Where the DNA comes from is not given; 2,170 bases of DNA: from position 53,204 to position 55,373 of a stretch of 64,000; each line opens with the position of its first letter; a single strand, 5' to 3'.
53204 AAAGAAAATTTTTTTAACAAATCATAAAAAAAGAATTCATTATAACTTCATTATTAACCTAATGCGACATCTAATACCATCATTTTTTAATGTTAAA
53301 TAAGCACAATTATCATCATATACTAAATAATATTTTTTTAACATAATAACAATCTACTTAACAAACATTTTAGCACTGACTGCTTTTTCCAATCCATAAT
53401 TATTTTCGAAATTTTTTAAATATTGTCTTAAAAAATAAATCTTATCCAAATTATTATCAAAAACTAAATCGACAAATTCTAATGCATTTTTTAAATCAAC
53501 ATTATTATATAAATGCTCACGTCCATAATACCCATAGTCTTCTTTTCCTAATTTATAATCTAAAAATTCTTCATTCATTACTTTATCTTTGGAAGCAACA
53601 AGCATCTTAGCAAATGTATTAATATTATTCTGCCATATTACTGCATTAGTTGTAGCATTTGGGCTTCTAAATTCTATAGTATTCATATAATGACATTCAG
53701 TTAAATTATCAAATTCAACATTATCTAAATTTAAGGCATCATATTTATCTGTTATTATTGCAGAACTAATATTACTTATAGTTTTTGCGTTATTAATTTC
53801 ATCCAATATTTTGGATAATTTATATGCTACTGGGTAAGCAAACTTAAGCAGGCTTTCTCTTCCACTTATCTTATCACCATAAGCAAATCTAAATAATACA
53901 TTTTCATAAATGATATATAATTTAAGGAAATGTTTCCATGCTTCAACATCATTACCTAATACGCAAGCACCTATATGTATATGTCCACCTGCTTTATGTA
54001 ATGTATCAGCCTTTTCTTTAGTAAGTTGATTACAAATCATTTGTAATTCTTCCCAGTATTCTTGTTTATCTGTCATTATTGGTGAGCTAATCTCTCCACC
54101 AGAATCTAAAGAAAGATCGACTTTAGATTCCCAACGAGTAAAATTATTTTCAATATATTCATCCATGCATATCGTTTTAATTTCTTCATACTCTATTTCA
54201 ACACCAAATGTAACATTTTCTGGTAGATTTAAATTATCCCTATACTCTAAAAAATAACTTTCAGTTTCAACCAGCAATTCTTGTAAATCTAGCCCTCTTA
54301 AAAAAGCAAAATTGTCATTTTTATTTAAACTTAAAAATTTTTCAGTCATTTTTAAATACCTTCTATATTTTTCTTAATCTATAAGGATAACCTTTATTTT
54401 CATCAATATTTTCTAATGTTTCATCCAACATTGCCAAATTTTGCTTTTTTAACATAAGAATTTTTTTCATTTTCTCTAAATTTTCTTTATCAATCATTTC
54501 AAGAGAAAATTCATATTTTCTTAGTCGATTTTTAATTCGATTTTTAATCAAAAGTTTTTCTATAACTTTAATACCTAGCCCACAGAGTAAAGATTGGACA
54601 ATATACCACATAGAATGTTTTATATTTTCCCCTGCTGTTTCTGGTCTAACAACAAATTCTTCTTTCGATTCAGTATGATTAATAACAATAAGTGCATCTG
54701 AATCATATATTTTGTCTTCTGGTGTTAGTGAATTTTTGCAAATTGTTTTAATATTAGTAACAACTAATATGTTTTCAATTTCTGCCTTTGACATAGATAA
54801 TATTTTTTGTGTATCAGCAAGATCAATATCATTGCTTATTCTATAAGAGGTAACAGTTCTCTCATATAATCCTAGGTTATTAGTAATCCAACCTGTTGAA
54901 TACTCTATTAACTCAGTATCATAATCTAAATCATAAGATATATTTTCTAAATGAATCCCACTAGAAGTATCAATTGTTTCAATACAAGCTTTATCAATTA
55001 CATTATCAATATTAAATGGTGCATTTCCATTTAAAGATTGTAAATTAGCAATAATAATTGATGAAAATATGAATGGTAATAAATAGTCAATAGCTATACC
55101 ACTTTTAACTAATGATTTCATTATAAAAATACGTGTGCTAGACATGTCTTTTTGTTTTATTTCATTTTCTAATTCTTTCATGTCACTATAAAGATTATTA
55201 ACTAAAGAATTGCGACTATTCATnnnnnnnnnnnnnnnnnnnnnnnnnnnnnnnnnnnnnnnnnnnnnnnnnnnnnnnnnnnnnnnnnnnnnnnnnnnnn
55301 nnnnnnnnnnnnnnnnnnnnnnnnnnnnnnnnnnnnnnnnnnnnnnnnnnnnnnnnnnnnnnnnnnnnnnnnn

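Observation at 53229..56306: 3-kb integrase-less insertion bounded by 59-bp direct repeats of the zupT 3' end, carrying an amidoligase and two paralogous membrane/coiled-coil proteins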

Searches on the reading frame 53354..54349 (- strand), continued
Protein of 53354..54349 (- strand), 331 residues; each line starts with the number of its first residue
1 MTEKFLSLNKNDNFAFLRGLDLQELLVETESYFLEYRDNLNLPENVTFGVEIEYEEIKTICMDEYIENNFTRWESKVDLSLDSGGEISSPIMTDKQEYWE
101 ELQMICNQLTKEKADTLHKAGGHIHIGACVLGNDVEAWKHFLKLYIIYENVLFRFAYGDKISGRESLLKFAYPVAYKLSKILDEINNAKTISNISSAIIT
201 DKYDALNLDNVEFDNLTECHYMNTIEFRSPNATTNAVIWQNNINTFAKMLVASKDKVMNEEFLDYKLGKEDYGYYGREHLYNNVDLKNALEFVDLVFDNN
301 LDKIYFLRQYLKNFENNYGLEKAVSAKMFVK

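Call 101: search_protein_families(library=pfam, alignment_id=A8, max_evalue=0.00001)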
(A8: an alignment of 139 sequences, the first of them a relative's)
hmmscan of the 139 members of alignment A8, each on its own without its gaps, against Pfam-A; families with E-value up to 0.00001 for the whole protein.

A. member 1, L008:1042-3600:+ (852 aa): 3 families
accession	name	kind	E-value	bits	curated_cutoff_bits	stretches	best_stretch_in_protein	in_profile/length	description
PF07719.23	TPR_2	-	1.5e-10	40.8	27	0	59-90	3-34/34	Tetratricopeptide repeat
PF01424.28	R3H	-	3.8e-10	40.1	26.8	1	577-619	18-59/60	R3H domain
PF00515.34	TPR_1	-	2.9e-06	27.3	27.8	0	633-659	4-30/34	Tetratricopeptide repeat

B. families by the number of members that match (of 139 scanned): 151 families (the first 25 are shown)
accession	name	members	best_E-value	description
PF00587.30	tRNA-synt_2b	9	8.3e-40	tRNA synthetase class II core domain (G, H, P, S and T)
PF00589.27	Phage_integrase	7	3.3e-52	Phage integrase family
PF03129.25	HGTP_anticodon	5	1.9e-24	Anticodon binding domain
PF02403.27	Seryl_tRNA_N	4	7.1e-24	Seryl-tRNA synthetase N-terminal domain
PF07973.19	tRNA_SAD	4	2.6e-16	Threonyl and Alanyl tRNA synthetase second additional domain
PF14659.12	Phage_int_SAM_3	4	3.5e-08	Phage integrase, N-terminal SAM-like domain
PF05580.18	Peptidase_S55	3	1.4e-71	SpoIVB peptidase S55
PF02390.23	Methyltransf_4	3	1.5e-40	Putative methyltransferase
PF04239.17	DUF421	3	1.2e-37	YetF C-terminal domain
PF13173.12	AAA_14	3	4.5e-34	AAA domain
PF13635.12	DUF4143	3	4.2e-26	Domain of unknown function (DUF4143)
PF00004.35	AAA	3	1.8e-24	ATPase family associated with various cellular activities (AAA)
PF19789.6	DUF6273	3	2.7e-23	Domain of unknown function (DUF6273)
PF04055.27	Radical_SAM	3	1e-16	Radical SAM superfamily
PF13186.11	SPASM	3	1.2e-12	Iron-sulfur cluster-binding domain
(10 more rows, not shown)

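Call 102: search_protein_families(library=padloc, alignment_id=A8, max_evalue=1e-10)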
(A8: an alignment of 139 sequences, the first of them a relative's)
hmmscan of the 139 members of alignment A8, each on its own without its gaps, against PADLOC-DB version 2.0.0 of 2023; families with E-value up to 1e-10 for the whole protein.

A. member 1, L008:1042-3600:+ (852 aa): 0 families

B. families by the number of members that match (of 139 scanned): 65 families (the first 25 are shown)
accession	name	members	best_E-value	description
PDLC04786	PDC-S01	3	7.1e-161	-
PDLC04787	PDC-S01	3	1e-152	-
PDLC04792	PDC-S01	3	6.5e-120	-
PDLC04788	PDC-S01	3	3.6e-106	-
PDLC04789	PDC-S01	3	5.8e-35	-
PDLC04790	PDC-S01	3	3.1e-23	-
PDLC02903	pVip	3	1e-14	Viperins not associated with kinases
PDLC02904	pVip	3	1.7e-13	Viperins associated with kinases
PDLC04135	mad3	2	2.3e-29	mads_3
PDLC04791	PDC-S01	2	1e-28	-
PDLC03802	RTasHel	1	6.8e-117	DRT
PDLC00132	GajB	1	7.3e-114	UrvD helicase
PDLC00114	GajB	1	1.8e-109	UrvD helicase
PDLC04836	PDC-S04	1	3e-96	-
PDLC00117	GajB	1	4.5e-86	UrvD helicase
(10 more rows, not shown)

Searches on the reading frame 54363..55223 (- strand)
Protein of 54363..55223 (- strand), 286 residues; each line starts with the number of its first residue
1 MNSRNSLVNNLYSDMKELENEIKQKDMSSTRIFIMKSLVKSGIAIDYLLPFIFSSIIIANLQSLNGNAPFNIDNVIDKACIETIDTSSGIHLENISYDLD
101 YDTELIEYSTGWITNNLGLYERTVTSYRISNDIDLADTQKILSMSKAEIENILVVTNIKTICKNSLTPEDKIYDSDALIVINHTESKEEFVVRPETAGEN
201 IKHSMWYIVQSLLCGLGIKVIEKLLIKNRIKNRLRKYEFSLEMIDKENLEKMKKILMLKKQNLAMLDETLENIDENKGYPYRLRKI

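Call 4: search_protein_families(library=pfam, proteins=[window:54363-55223:-], max_evalue=1)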
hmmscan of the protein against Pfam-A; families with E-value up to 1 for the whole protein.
window:54363-55223:- (286 aa): 0 families

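Call 8: search_protein_families(library=phrogs, proteins=[window:54363-55223:-], max_evalue=0.1)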
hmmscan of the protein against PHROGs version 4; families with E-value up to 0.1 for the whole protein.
window:54363-55223:- (286 aa): 1 family
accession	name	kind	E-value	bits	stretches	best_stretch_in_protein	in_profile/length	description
phrog_15638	-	unknown function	0.028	15.5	0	126-190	54-117/125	-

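Call 9: search_protein_families(library=padloc, proteins=[window:54363-55223:-], max_evalue=0.1)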
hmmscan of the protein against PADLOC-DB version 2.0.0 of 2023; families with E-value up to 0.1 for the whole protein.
window:54363-55223:- (286 aa): 0 families

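Call 10: search_protein_families(library=ncbifam, proteins=[window:54363-55223:-], max_evalue=0.1)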
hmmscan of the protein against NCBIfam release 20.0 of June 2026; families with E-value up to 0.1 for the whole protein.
window:54363-55223:- (286 aa): 0 families

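Call 36: find_homologous_proteins(query=window:54363-55223:-, max_evalue=0.001)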
Query window:54363-55223:- (286 aa): 198 proteins with E <= 0.001 among 2216 candidates; the best 120 are listed.
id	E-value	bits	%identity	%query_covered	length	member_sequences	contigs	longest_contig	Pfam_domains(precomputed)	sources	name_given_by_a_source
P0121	7.0e-178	607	100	100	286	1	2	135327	-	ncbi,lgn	-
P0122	6.6e-126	437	73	100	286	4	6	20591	-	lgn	-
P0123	3.5e-125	435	74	100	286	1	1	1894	-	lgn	-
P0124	5.0e-118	411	69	100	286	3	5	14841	-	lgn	-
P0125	2.1e-113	396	67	100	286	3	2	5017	-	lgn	-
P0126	4.7e-111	388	64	100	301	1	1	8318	-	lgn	-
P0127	6.8e-111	388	64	100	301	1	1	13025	-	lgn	-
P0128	7.9e-111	388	64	100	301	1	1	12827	-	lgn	-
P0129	1.3e-110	387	64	100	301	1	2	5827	-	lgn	-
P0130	3.4e-110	386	64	100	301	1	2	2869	-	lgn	-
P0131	3.6e-110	386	63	100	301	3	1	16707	-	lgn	-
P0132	1.7e-109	383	64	100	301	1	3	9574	-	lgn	-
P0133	2.8e-106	373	63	100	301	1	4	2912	-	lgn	-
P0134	3.5e-106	372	64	100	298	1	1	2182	-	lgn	-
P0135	4.5e-106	372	62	100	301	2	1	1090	-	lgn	-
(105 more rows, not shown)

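Call 51: predict_structure(alignment_id=A2)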
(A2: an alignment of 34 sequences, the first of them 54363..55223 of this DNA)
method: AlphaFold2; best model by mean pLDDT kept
length: 286 residues; sequences in the alignment: 34
mean_pLDDT: 59.9   pTM: 0.30
mean pLDDT of the five models: 59.9, 55.4, 53.6, 49.2, 44.9
residues with pLDDT >= 90: 0; 70-90: 77; 50-70: 138; < 50: 71
segments of 3 or more residues with pLDDT < 50: 65-104, 184-195, 270-286
pLDDT, mean of each block of 10 residues (from residue 1): 66 77 67 61 62 70 47 38 39 38 56 79 68 59 63 68 71 64 46 49 71 73 60 59 65 79 63 37 31
secondary structure, 60 per line:
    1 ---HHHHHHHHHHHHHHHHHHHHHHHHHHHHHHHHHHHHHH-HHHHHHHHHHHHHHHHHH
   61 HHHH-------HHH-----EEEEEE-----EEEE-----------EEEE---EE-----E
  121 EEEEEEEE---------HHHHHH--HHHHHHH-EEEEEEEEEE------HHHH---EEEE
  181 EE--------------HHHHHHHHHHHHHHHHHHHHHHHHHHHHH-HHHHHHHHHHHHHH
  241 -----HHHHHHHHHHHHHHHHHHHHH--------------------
elements in order: H4-41 H43-64 E80-85 E91-94 E106-109 E120-128 H138-143 H146-152 E154-163 H170-173 E177-182 H197-225 H227-240 H246-266

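Call 62: search_dna_similar(query=window:54363-55223:-, collection=phages, mode=protein, max_evalue=0.01, max_rows=15)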
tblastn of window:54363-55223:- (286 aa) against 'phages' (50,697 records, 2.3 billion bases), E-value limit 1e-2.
No match.

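Call 86: search_protein_representatives(alignment_id=A2)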
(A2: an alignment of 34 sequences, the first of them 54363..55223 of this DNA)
Query: 34 sequences, 286 profile positions. Proteins with E-value up to 0.001 (for the whole library): 350; up to 1e-10: 212; up to 1e-30: 126. The best 150 are listed.
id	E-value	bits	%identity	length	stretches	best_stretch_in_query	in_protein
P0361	4.1e-99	347.6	-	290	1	1-285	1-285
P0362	4.1e-96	337.8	-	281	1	1-281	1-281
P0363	3.2e-94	331.6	-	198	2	1-136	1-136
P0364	3.0e-93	328.4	-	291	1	3-285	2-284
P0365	6.3e-92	324.1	-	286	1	1-285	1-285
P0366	3.9e-89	314.9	-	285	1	3-274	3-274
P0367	1.1e-88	313.5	-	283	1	2-285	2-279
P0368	2.1e-87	309.2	-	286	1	1-285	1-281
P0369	1.9e-82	292.9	-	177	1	1-167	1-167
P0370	2.8e-82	292.4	-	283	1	2-284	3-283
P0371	1.0e-81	290.6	-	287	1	1-284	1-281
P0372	1.2e-78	280.5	-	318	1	3-283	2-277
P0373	1.7e-76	273.4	-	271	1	12-272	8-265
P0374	3.3e-76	272.5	-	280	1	1-282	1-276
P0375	9.2e-76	271.0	-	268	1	9-270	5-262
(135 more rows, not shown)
